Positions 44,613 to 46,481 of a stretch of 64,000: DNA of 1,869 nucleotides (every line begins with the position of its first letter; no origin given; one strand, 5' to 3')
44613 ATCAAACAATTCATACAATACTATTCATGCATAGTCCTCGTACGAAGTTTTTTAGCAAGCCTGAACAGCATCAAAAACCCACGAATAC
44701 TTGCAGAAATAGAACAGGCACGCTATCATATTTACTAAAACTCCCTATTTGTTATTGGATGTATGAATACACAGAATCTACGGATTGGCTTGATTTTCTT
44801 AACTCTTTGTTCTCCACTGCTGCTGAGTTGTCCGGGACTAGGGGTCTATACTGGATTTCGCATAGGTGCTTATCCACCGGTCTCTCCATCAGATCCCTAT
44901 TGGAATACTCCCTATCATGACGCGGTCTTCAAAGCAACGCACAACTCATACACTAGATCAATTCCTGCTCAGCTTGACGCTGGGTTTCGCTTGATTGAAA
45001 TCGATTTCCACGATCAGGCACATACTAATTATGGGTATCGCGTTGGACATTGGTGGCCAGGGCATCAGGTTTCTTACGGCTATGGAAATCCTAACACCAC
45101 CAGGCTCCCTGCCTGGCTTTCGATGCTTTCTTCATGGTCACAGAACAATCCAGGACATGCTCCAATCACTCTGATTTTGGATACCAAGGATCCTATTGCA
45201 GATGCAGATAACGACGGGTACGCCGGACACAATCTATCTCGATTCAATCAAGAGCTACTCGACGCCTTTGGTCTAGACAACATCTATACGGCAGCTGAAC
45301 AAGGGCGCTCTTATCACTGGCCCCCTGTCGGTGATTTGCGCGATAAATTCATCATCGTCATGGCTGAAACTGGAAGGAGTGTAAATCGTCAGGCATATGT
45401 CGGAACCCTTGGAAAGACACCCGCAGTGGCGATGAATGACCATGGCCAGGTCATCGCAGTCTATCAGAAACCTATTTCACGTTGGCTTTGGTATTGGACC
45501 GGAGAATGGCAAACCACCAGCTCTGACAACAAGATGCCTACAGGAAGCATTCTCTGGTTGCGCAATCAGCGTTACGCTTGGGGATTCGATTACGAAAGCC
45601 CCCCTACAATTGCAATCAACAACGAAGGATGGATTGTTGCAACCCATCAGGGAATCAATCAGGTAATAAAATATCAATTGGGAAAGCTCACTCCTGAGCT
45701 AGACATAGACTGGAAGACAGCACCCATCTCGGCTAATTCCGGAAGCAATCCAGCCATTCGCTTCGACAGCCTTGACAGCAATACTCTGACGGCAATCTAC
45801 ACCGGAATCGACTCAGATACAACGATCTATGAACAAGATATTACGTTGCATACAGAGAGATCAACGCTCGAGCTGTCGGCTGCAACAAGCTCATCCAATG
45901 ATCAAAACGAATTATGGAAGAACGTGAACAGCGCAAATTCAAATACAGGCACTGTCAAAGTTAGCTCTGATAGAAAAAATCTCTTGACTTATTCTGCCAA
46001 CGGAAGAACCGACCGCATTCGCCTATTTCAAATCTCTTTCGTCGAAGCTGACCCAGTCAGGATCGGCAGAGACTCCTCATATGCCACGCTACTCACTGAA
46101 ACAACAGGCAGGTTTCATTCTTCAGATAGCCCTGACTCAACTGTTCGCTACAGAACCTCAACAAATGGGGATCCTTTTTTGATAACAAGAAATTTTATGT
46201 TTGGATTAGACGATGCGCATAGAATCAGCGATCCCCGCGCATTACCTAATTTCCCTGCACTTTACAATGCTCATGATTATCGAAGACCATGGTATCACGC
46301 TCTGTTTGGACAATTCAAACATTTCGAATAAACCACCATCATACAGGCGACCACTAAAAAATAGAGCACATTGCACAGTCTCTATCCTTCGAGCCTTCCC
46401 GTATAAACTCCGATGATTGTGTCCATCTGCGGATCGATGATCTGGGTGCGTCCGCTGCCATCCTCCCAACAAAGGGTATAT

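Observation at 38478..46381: Tandem array of four divergent PLC-like lipoproteins whose duplication unit carried the 3' end of the adjacent repressor gene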

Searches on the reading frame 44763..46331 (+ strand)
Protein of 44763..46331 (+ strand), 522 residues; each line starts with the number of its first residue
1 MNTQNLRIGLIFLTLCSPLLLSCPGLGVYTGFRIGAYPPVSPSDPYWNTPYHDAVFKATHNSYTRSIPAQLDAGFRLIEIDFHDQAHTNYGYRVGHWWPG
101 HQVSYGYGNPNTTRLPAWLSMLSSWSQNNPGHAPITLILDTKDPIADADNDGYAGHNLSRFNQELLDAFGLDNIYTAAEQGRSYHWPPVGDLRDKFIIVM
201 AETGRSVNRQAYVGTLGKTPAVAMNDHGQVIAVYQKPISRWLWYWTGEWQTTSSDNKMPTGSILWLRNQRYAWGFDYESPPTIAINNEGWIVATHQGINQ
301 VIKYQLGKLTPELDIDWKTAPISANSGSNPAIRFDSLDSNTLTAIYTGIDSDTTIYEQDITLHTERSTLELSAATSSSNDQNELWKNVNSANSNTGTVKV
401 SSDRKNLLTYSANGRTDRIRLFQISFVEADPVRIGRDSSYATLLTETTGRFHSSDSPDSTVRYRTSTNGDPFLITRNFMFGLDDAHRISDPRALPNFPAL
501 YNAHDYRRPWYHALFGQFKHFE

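Call 3: search_protein_families(library=pfam, proteins=[window:44763-46331:+], max_evalue=1)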
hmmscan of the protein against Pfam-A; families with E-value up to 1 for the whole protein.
window:44763-46331:+ (522 aa): 1 family
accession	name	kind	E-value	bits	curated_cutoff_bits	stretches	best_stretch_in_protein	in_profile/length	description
PF16670.11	PI-PLC-C1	-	6.4e-07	29.2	29.9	1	113-204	111-217/329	Phosphoinositide phospholipase C, Ca2+-dependent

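Call 9: find_homologous_proteins(query=window:44763-46331:+)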
Query window:44763-46331:+ (522 aa): 10 proteins with E <= 0.001 among 7430 candidates.
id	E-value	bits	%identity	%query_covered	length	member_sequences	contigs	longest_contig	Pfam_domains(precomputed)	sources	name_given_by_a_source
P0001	0.0e+0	1230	100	100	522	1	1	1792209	PF16670.12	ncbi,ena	-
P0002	2.2e-216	738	66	100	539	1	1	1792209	PF16670.12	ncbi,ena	-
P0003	5.1e-207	707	65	91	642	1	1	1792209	PF16670.12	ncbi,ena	-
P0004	1.2e-165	570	55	100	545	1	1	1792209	PF16670.12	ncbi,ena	-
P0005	2.1e-58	216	38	72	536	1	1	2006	-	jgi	-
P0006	4.7e-51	192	33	86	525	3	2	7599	PF16670.12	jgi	jgi:hypothetical protein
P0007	2.5e-50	190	32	87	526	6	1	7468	PF16670.12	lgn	-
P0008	9.6e-49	185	35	72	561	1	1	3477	PF16670.12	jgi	-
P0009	9.0e-48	181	32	89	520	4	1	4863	PF16670.12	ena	-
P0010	6.0e-43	165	32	72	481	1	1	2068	PF16670.12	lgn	-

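Call 10: search_solved_structures(query=window:44763-46331:+, max_evalue=10, show_alignments=2)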
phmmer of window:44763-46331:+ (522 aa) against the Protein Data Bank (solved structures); distinct sequences matched with E-value up to 10: 8.
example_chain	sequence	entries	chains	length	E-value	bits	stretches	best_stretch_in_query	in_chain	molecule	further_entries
5fyo_A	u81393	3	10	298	2.6e-10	42.7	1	45-201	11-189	PHOSPHOINOSITOL-SPECIFIC PHOSPHOLIPASE C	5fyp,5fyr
3h4w_A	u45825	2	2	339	0.00014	23.8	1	49-200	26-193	Phosphatidylinositol-specific phospholipase C1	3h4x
8h2d_A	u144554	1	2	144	0.34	12.7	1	33-109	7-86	Uncharacterized protein Rv1546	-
4zcn_A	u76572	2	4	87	0.78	11.5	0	278-310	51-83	nvPizza2-S16S58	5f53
6htq_o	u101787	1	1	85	0.87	11.3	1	368-420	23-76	30S ribosomal protein S15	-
5njt_O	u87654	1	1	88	0.93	11.2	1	368-420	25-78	30S ribosomal protein S15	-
3j9w_AO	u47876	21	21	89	0.96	11.2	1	368-420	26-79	30S ribosomal protein uS15 | 30S ribosomal protein S15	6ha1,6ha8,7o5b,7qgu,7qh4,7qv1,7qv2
1yqg_A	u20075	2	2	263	2.5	9.8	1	305-396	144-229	pyrroline-5-carboxylate reductase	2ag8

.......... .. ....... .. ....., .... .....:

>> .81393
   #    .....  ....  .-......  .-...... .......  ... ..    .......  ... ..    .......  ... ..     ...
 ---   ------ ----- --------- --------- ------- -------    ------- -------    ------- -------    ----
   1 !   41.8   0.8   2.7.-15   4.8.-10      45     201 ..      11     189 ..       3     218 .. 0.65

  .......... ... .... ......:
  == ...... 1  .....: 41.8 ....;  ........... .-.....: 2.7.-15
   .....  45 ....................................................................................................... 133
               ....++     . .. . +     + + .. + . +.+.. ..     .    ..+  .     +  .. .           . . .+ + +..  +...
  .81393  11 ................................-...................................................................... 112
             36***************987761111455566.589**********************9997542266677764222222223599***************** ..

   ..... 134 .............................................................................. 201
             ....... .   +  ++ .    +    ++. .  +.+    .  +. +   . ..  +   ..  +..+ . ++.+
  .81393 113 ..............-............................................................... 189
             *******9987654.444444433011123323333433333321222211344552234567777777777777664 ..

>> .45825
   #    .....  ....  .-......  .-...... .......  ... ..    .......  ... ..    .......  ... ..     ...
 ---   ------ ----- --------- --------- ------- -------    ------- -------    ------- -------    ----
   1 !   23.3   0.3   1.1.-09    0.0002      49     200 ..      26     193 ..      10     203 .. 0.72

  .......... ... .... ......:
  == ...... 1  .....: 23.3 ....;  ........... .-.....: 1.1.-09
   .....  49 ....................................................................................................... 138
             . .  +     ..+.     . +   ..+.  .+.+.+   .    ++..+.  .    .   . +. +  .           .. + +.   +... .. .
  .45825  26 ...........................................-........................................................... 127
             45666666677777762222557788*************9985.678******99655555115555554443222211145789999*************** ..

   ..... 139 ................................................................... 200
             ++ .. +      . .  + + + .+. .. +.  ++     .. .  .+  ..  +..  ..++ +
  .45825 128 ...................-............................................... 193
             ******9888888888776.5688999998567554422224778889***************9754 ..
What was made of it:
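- phmmer against the PDB gives 5fyo at 2.6e-10 and 3h4w at 1.4e-4 (call 10).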

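Call 11: find_encoding_contigs(protein=P0001, flank=3000, max_places=3)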
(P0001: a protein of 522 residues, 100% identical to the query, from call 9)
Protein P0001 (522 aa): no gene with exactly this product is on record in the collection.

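Call 15: find_homologous_proteins(query=A3, max_evalue=0.001)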
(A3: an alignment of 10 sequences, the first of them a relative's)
Query A3 (10 sequences) (522 aa, profile of the alignment): 10 proteins with E <= 0.001 among 8000 candidates.
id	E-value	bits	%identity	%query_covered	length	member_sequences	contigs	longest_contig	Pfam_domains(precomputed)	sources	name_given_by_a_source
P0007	4.3e-232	790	32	87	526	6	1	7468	PF16670.12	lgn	-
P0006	5.4e-231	786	33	86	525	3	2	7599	PF16670.12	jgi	jgi:hypothetical protein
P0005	2.7e-229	781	38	72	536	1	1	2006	-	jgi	-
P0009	1.0e-224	766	32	89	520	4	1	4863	PF16670.12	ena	-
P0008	7.2e-214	730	35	72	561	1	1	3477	PF16670.12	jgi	-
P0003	4.3e-201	688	65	91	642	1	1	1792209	PF16670.12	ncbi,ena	-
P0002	3.2e-191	655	66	100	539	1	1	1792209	PF16670.12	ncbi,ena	-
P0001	1.9e-184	633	100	100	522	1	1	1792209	PF16670.12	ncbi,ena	-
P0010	9.7e-182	624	32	72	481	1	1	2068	PF16670.12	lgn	-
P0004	8.7e-181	621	55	100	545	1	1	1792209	PF16670.12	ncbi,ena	-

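Call 17: find_related_loci(query=A3, collection=genome_contigs, flank=10000)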
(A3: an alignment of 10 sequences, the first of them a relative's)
Query A3 (522 aa) in genome_contigs; peptide patterns used: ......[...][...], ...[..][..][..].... (x = any residue, [..] = any of these).
157 stretches matched a pattern; 134 encode a relative of the query (tblastn E <= 1e-3); the best 80 are kept; 80 distinct loci.
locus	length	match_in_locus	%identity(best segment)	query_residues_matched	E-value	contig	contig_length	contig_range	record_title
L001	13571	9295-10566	34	51-499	5e-59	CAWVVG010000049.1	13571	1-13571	MAG TPA_asm: uncultured bacterium isolate ERR3589560_concoct_36 genome assembly, contig: ERZ7463206.3607, whole genome s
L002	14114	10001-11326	33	40-499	2e-56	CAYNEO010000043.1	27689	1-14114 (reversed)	MAG TPA_asm: uncultured Ignavibacteriales bacterium isolate binchicken_co150_676 genome assembly, contig: NODE_3623_leng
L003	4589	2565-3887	33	50-522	5e-53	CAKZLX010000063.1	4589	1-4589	MAG TPA_asm: uncultured proteobacterium isolate ERR2094175_bin.21_CONCOCT_v1.1_MAG genome assembly, contig: ERZ650154.12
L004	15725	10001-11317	33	48-518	3e-52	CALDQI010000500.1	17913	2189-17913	MAG TPA_asm: uncultured proteobacterium isolate ERR599052_bin.172_CONCOCT_v1.1_MAG genome assembly, contig: ERZ840881.58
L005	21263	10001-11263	32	51-512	4e-51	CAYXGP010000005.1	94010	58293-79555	MAG TPA_asm: uncultured Enterobacterales bacterium isolate binchicken_co141_40 genome assembly, contig: NODE_770_length_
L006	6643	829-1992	33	50-449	3e-50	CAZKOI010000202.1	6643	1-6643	MAG TPA_asm: uncultured Enterobacterales bacterium isolate SRP134809_co1_65 genome assembly, contig: NODE_23403_length_6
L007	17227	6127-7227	33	48-428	7e-50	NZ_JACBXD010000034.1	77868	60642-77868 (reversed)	Amycolatopsis pittospori strain PIP199 LPGMEFKJ_34, whole genome shotgun sequence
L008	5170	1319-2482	32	40-428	6e-50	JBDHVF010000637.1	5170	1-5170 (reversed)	MAG: Polyangiales bacterium isolate AS-MESO-3CA.253 NODE_64655_length_5170_cov_4.542902, whole genome shotgun sequence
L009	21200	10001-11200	33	17-428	2e-49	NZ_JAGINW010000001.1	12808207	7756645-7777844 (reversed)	Kibdelosporangium banguiense strain DSM 46670 Ga0451105_01, whole genome shotgun sequence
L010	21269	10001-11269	32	50-502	8e-47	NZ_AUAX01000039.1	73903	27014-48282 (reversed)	Hamadaea tsunoensis DSM 44101 G401DRAFT_scaffold00036.36_C, whole genome shotgun sequence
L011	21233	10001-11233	31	45-462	4e-46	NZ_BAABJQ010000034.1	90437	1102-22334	Rugosimonospora acidiphila strain JCM 18304 sequence034, whole genome shotgun sequence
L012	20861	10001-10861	37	45-346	5e-46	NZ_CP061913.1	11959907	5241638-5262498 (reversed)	Dactylosporangium vinaceum strain NRRL B-16297 chromosome, complete genome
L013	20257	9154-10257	32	48-428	6e-46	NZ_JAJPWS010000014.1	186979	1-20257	Amycolatopsis sp. lyj-112 NODE_14_length_186979_cov_32.509574, whole genome shotgun sequence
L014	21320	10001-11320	31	48-517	1e-45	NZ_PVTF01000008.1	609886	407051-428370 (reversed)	Umezawaea tangerina strain DSM 44720 Ga0180964_108, whole genome shotgun sequence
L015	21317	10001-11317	32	48-517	1e-45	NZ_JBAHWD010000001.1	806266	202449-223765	Nonomuraea sp. LPB2021202275-12-8 1, whole genome shotgun sequence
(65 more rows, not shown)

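Call 22: search_protein_families(library=phrogs, proteins=[window:44763-46331:+], max_evalue=0.001)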
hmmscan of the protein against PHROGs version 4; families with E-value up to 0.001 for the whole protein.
window:44763-46331:+ (522 aa): 0 families

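Call 24: predict_structure(alignment_id=A3)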
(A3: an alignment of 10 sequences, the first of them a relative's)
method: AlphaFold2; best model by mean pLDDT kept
length: 522 residues; sequences in the alignment: 10
mean_pLDDT: 79.5   pTM: 0.78
mean pLDDT of the five models: 79.5, 79.3, 78.7, 77.2, 70.0
residues with pLDDT >= 90: 160; 70-90: 256; 50-70: 44; < 50: 62
segments of 3 or more residues with pLDDT < 50: 1-10, 15-44, 147-155
pLDDT, mean of each block of 10 residues (from residue 1): 40 45 32 35 59 87 89 92 77 82 88 93 96 92 60 57 89 87 80 92 64 83 95 89 91 71 87 81 95 92 94 85 87 93 89 87 95 75 60 91 89 87 84 75 71 86 66 81 84 84 85 70 51
secondary structure, 60 per line:
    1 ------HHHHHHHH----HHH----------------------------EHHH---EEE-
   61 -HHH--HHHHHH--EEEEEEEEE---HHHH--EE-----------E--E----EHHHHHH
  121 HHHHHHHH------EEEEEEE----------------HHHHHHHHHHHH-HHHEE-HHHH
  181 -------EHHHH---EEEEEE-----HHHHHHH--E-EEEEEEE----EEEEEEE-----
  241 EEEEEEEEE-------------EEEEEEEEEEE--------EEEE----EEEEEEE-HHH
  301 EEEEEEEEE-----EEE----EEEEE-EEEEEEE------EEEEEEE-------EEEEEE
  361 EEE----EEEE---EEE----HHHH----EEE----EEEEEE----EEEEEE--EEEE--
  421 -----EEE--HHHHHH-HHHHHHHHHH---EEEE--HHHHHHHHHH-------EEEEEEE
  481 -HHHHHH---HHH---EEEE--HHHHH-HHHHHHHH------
elements in order: H7-14 E57-59 H67-72 E75-83 H87-90 H115-128 E135-141 H158-169 H177-180 H189-192 E196-201 H207-213 E218-224 E229-235 E241-249 E263-273 E282-285 E290-296 E301-309 E315-317 E322-326 E328-334 E341-347 E355-363 E368-371 E375-377 H382-385 E390-392 E397-402 E407-412 E415-418 E426-428 H431-436 H438-447 E451-454 H457-466 E474-480 H482-487 E497-500 H503-507 H509-516
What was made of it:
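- Its secondary structure reads four beta-alpha units, then ~24 strands, then four beta-alpha units (call 24).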

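Call 25: search_protein_representatives(alignment_id=A3)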
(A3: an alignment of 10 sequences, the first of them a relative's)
Query: 10 sequences, 522 profile positions. Proteins with E-value up to 0.001 (for the whole library): 2951; up to 1e-10: 1461; up to 1e-30: 460. The best 150 are listed.
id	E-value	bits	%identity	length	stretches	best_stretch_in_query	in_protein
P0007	1.4e-232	789.9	-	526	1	4-522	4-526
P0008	2.3e-214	729.7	-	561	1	1-522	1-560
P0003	1.4e-201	687.6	-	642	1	1-522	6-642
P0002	1.0e-191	655.0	-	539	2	60-522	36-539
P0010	3.1e-182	623.7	-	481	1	54-522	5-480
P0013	6.9e-166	569.8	-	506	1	15-521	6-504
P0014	4.5e-154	530.8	-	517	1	26-521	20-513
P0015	1.5e-150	519.2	-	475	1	63-522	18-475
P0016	2.4e-150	518.5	-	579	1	15-520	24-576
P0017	5.7e-148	510.7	-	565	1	9-521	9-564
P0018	9.1e-146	503.4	-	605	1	73-520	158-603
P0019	1.7e-145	502.4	-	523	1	51-521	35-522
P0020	1.9e-145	502.3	-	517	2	74-345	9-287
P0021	1.9e-145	502.3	-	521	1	9-519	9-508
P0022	5.9e-145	500.7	-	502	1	37-522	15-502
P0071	4.1e-107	375.8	-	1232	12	241-354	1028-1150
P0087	9.0e-99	348.3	-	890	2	78-336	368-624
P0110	7.4e-82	292.5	-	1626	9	242-379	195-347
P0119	3.1e-77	277.3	-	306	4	237-352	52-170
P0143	3.3e-66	240.8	-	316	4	241-342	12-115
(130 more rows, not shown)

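Call 28: fold_search(model_id=the predicted structure, library=pdb)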
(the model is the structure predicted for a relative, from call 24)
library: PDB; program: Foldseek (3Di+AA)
matches with E <= 10: 1165; with E <= 0.001: 47
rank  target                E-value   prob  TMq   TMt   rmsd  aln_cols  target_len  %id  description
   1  5fyp_B                1.9e-09  1.00  0.26  0.44   4.6       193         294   24  Calcium-dependent phosphoinositol-specific phospholipase C from a Gram-negative bacterium, Pseudomonas sp, apo form, c (released 2017-01-18)
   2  5fyr_A                2.1e-09  1.00  0.25  0.44   4.0       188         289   26  Calcium-dependent phosphoinositol-specific phospholipase C from a Gram-negative bacterium, Pseudomonas sp, apo form, m (released 2017-01-18)
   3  5fyp_A                3.0e-09  1.00  0.27  0.46   3.7       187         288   25  Calcium-dependent phosphoinositol-specific phospholipase C from a Gram-negative bacterium, Pseudomonas sp, apo form, c (released 2017-01-18)
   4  5fyp_D                3.3e-09  1.00  0.26  0.44   4.8       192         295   26  Calcium-dependent phosphoinositol-specific phospholipase C from a Gram-negative bacterium, Pseudomonas sp, apo form, c (released 2017-01-18)
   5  5fyr_D                4.2e-09  1.00  0.26  0.45   4.5       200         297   24  Calcium-dependent phosphoinositol-specific phospholipase C from a Gram-negative bacterium, Pseudomonas sp, apo form, m (released 2017-01-18)
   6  5fyp_C                4.2e-09  1.00  0.24  0.41   4.6       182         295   25  Calcium-dependent phosphoinositol-specific phospholipase C from a Gram-negative bacterium, Pseudomonas sp, apo form, c (released 2017-01-18)
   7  5fyo_A                4.4e-09  1.00  0.26  0.44   4.6       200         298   24  Calcium-dependent phosphoinositol-specific phospholipase C from a Gram-negative bacterium, Pseudomonas sp, apo form, c (released 2017-01-18)
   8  5fyr_B                5.9e-09  1.00  0.26  0.46   3.8       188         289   26  Calcium-dependent phosphoinositol-specific phospholipase C from a Gram-negative bacterium, Pseudomonas sp, apo form, m (released 2017-01-18)
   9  5fyr_C                7.9e-09  1.00  0.26  0.44   4.0       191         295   27  Calcium-dependent phosphoinositol-specific phospholipase C from a Gram-negative bacterium, Pseudomonas sp, apo form, m (released 2017-01-18)
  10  5fyo_B                8.8e-09  1.00  0.24  0.41   4.6       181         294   25  Calcium-dependent phosphoinositol-specific phospholipase C from a Gram-negative bacterium, Pseudomonas sp, apo form, c (released 2017-01-18)
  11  3h4w                  1.4e-07  1.00  0.26  0.41   4.1       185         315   25  Structure of a Ca+2 dependent Phosphatidylinositol-specific phospholipase C (PI-PLC) Enzyme from Streptomyces antibiotic (released 2010-04-28)
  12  6fhx_A                3.5e-06  1.00  0.23  0.33  11.1       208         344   16  Photorhabdus asymbiotica lectin (PHL) in complex with synthetic C-fucoside (released 2019-01-30)
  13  5mxg_A                9.3e-06  1.00  0.23  0.34  12.4       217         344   19  Photorhabdus asymbiotica lectin (PHL) in complex with blood group H trisaccharide (released 2017-08-09)
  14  6flu_A                1.6e-05  1.00  0.23  0.33  11.1       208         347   16  Photorhabdus asymbiotica lectin (PHL) in complex with synthetic C-fucoside (released 2019-02-06)
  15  6fhy_A                1.6e-05  1.00  0.20  0.30  15.8       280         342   16  Photorhabdus asymbiotica lectin (PHL) in complex with synthetic C-fucoside (released 2019-01-30)
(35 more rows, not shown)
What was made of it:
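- On PLL/PHL-type beta-propeller lectin: Fold hits reach E 3.5e-6 but with TM 0.2-0.36 (call 28).
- Closest known: Photorhabdus PLL/PHL seven-bladed beta-propeller lectins. Same: They are the best structural matches for the inserted module (E 3.5e-6 to 1e-4, call 28).
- Foldseek of that model hits Ca-dependent PI-PLCs over ~190 columns (E 2e-9) and Photorhabdus propeller lectins for the middle part (E 3.5e-6) (call 28). The propeller assignment rests on low TM scores (0.2-0.36) and high rmsd (call 28). The middle module resembles sugar-binding propeller lectins (call 28).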
